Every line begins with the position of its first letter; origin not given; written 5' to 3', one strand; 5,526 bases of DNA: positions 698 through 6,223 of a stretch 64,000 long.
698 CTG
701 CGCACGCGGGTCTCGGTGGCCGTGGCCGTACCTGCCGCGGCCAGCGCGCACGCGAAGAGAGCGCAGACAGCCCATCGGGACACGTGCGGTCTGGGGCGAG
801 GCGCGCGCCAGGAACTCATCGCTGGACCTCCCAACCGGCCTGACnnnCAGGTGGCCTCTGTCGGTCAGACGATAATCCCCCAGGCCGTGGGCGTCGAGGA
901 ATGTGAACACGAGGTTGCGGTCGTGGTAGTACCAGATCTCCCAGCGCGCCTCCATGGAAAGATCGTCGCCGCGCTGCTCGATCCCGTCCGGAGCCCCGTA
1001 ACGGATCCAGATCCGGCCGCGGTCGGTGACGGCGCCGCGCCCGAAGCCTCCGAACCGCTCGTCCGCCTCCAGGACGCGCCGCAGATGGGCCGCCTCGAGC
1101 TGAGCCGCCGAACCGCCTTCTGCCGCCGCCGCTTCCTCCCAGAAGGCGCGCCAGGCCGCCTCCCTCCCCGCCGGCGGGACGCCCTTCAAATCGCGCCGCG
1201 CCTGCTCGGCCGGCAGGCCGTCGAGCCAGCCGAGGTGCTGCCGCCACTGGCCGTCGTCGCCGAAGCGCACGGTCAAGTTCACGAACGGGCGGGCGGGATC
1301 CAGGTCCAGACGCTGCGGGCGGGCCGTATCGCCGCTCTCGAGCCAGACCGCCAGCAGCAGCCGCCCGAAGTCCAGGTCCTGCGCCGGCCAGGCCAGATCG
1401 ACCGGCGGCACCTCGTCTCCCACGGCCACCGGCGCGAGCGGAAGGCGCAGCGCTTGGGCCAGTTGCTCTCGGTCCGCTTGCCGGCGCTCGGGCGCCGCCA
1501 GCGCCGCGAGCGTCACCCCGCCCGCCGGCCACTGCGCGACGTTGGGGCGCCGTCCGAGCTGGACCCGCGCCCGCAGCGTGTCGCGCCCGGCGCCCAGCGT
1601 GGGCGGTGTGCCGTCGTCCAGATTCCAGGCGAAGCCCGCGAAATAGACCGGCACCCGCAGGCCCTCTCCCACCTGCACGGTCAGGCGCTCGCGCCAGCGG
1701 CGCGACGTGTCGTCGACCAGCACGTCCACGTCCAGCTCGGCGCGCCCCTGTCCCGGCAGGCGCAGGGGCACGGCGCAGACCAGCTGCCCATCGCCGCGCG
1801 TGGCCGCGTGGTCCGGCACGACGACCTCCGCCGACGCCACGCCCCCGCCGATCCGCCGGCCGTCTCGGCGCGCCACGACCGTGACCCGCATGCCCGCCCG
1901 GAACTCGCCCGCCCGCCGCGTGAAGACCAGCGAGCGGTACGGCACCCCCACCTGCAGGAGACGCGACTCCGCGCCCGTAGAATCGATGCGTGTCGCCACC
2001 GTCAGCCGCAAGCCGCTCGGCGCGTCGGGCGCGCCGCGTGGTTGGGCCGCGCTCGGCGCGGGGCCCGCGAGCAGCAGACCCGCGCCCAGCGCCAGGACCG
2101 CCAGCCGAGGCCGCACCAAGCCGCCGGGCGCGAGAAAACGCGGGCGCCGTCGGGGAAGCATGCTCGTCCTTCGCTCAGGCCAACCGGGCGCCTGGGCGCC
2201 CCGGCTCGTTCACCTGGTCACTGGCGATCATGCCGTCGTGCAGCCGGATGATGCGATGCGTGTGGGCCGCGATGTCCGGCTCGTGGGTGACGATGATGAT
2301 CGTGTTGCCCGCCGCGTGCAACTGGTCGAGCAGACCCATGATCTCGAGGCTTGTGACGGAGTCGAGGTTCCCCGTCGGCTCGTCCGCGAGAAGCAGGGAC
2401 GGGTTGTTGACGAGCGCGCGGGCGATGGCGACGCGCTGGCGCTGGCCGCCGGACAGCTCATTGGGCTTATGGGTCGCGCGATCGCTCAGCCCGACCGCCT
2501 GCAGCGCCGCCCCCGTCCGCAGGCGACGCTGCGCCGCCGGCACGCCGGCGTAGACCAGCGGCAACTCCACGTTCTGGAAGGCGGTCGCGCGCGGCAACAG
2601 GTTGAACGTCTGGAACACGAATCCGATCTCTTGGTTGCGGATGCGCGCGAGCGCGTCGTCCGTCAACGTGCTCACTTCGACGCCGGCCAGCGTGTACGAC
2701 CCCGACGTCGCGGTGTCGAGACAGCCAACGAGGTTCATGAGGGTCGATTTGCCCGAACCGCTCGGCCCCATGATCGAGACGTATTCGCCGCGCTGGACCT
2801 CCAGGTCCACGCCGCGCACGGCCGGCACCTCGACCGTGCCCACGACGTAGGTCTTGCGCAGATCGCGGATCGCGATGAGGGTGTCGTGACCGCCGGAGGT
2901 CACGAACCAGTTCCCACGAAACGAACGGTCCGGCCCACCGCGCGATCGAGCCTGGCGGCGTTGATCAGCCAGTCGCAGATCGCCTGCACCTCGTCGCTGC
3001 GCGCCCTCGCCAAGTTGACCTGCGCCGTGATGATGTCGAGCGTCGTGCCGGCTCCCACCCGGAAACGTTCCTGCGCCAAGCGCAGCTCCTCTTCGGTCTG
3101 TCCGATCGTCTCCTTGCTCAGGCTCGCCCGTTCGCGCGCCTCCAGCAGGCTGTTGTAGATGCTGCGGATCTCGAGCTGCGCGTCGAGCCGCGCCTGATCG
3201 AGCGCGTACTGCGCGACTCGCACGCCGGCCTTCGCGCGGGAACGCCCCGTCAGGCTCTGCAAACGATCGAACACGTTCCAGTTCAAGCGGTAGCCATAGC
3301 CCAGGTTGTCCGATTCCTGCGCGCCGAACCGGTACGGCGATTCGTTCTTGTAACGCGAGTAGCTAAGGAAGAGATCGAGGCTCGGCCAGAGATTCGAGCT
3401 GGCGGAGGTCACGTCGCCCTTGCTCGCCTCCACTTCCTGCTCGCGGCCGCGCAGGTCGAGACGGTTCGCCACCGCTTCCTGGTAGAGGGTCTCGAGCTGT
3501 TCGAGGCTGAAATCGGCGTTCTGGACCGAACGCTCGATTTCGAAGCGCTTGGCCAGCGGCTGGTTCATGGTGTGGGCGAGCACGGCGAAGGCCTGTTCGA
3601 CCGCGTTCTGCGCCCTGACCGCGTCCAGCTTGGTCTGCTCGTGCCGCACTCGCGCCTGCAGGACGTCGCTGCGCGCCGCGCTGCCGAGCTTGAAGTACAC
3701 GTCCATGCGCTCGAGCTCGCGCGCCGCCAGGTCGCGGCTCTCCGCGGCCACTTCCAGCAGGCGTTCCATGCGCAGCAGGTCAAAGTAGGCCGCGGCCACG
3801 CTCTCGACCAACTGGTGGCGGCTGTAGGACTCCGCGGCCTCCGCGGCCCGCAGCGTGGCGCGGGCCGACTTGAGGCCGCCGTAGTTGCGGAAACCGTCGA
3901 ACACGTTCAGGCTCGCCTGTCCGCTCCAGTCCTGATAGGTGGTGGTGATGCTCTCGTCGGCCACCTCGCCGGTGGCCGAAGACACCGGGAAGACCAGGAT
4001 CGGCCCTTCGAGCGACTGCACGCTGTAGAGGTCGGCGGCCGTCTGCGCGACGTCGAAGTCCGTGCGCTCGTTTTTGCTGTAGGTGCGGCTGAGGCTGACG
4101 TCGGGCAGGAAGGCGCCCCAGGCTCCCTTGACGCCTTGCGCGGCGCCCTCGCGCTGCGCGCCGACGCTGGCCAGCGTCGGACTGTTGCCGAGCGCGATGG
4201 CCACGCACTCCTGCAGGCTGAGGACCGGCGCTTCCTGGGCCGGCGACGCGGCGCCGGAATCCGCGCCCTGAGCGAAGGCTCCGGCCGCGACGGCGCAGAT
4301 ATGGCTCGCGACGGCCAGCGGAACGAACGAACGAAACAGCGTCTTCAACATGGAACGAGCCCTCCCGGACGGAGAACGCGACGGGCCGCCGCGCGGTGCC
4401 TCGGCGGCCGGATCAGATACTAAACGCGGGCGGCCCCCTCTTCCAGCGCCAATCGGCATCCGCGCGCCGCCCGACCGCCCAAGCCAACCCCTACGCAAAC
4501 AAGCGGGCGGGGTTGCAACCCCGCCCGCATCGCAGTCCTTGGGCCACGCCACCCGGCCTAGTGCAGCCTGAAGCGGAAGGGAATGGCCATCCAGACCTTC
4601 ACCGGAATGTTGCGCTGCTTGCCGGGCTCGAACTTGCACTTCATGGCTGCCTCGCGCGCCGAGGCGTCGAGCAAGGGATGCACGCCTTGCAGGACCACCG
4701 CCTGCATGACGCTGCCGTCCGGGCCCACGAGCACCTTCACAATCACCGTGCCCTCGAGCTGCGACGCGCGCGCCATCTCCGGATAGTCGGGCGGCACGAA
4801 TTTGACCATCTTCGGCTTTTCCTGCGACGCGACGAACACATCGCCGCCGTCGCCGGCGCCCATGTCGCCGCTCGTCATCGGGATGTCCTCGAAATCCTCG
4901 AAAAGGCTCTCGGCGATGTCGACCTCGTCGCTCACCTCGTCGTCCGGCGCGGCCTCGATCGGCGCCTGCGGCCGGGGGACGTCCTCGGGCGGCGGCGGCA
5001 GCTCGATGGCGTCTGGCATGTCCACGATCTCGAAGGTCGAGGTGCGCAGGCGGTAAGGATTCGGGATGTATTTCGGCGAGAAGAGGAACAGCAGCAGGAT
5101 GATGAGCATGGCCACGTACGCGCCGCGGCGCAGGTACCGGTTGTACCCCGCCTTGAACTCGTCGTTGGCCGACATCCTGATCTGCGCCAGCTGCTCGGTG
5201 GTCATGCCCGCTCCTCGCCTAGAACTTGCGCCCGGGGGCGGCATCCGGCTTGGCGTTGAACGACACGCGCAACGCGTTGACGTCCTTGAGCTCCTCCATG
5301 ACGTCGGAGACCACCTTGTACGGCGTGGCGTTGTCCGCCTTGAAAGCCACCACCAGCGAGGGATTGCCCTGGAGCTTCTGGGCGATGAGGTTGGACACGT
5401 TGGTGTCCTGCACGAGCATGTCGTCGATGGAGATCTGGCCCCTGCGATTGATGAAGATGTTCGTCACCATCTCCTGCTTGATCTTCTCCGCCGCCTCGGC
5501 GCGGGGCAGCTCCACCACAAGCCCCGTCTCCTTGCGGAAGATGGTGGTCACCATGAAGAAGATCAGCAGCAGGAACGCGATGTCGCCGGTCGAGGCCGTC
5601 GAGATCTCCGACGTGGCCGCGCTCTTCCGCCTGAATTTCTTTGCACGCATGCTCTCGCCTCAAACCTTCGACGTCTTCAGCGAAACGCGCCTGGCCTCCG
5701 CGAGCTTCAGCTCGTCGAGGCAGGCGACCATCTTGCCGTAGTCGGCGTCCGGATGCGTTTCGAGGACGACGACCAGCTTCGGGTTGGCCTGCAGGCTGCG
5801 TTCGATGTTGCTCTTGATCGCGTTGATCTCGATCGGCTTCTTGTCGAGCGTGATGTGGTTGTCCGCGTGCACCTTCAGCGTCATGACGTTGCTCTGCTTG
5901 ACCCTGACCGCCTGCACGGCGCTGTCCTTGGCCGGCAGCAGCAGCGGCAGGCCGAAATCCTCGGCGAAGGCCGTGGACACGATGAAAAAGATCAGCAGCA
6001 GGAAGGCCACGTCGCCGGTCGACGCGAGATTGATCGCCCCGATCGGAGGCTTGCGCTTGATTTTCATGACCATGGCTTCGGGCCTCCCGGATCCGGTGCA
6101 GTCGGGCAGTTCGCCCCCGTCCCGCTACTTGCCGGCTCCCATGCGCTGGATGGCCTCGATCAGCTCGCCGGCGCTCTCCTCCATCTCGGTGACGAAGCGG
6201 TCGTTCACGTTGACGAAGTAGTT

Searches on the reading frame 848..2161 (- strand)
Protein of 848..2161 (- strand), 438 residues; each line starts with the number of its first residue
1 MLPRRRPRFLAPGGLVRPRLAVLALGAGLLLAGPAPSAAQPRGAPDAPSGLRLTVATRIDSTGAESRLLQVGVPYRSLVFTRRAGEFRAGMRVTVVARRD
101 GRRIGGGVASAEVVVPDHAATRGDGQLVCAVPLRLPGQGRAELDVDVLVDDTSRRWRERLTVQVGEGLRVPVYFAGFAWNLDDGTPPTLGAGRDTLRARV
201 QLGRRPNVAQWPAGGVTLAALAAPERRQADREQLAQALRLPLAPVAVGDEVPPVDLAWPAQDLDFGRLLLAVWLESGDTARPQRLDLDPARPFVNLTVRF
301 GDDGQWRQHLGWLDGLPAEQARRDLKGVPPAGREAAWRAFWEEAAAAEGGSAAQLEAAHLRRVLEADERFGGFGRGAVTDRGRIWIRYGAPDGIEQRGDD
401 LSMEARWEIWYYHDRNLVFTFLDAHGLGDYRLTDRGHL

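Call 75: search_protein_families(library=ncbifam, proteins=[window:848-2161:-], max_evalue=0.001)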
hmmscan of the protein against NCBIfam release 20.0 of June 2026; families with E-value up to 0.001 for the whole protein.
window:848-2161:- (438 aa): 1 family
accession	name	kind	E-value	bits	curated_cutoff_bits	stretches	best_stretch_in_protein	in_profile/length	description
TIGR04514.1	GWxTD_dom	domain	9.7e-17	61.4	28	1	319-413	12-105/105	GWxTD domain-containing protein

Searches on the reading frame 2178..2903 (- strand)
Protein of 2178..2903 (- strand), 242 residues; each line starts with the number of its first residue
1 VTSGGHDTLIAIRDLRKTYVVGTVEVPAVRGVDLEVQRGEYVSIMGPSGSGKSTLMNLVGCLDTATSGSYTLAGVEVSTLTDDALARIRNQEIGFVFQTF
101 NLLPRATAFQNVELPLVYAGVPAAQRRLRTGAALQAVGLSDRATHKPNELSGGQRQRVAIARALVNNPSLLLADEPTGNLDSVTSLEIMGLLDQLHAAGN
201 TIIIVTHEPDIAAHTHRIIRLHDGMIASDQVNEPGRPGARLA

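Call 9: search_protein_families(library=pfam, proteins=[window:2178-2903:-], max_evalue=0.01)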
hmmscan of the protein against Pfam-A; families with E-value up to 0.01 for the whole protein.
window:2178-2903:- (242 aa): 6 families
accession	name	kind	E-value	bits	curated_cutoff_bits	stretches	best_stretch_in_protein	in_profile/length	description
PF00005.33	ABC_tran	-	4.8e-33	115.1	25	1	30-177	2-136/137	ABC transporter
PF02463.25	SMC_N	-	4.1e-05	23.5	40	0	146-221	133-211/220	RecF/RecN/SMC N terminal domain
PF13304.12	AAA_21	-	0.00021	21.9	27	0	148-209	236-300/304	AAA domain, putative AbiEii toxin, Type IV TA system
PF13555.12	AAA_29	-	0.00026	21.1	27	1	32-56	15-39/61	P-loop containing region of AAA domain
PF13191.12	AAA_16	-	0.003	18.5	32.6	1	38-79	23-63/167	AAA ATPase domain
PF03193.22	RsgA_GTPase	-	0.0089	16.3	30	0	38-59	105-126/174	RsgA GTPase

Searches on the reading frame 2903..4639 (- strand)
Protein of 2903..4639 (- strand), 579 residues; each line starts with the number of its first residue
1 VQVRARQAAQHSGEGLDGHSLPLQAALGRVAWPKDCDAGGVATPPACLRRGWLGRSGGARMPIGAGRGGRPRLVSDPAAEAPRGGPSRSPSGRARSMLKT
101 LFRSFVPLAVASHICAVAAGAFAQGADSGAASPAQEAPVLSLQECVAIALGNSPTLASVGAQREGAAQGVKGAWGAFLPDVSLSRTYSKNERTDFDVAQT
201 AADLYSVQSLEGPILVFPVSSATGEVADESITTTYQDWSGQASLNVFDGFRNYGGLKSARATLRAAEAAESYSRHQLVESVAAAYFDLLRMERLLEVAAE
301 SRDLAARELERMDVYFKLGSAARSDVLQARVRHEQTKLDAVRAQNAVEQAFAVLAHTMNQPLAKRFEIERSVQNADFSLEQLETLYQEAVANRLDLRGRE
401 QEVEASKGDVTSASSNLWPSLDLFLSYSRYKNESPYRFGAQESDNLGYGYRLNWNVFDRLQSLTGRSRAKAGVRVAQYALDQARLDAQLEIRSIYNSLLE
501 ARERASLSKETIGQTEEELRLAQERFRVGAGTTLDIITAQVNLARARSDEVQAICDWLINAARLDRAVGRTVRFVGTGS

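Call 9: search_protein_families(library=pfam, proteins=[window:2903-4639:-], max_evalue=0.01)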
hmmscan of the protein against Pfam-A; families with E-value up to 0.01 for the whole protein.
window:2903-4639:- (579 aa): 2 families
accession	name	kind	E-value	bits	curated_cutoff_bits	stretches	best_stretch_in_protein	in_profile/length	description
PF02321.23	OEP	-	2.2e-56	191.1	22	2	382-569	1-187/187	Outer membrane efflux protein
PF00675.25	Peptidase_M16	-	0.0025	18.2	22.3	1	327-394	64-131/149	Insulinase (Peptidase family M16)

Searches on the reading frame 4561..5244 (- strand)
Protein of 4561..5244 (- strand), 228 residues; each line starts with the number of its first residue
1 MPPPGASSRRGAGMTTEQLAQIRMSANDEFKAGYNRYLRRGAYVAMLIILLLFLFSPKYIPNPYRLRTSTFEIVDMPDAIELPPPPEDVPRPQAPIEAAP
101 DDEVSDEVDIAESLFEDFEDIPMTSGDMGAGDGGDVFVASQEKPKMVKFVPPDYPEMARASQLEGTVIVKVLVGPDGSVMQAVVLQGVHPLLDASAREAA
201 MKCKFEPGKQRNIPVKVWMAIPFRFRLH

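Call 9: search_protein_families(library=pfam, proteins=[window:4561-5244:-], max_evalue=0.01)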
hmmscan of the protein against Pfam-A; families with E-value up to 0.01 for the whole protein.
window:4561-5244:- (228 aa): 1 family
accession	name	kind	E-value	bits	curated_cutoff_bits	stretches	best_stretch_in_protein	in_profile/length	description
PF03544.19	TonB_C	-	6.7e-20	71.8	24.6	1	151-227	2-79/79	Gram-negative bacterial TonB protein C-terminal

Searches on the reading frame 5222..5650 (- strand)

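Call 9: search_protein_families(library=pfam, proteins=[window:5222-5650:-], max_evalue=0.01)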
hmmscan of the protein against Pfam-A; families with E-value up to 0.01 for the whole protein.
window:5222-5650:- (143 aa): 1 family
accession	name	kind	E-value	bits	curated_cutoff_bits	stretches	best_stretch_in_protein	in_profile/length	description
PF02472.21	ExbD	-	3.8e-22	79.2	25.4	1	13-135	5-127/128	Biopolymer transport protein ExbD/TolR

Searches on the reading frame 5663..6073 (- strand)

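Call 9: search_protein_families(library=pfam, proteins=[window:5663-6073:-], max_evalue=0.01)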
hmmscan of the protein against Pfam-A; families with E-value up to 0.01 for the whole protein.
window:5663-6073:- (137 aa): 1 family
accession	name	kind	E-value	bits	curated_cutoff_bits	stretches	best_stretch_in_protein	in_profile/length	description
PF02472.21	ExbD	-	2.2e-23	83.1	25.4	1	12-136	6-127/128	Biopolymer transport protein ExbD/TolR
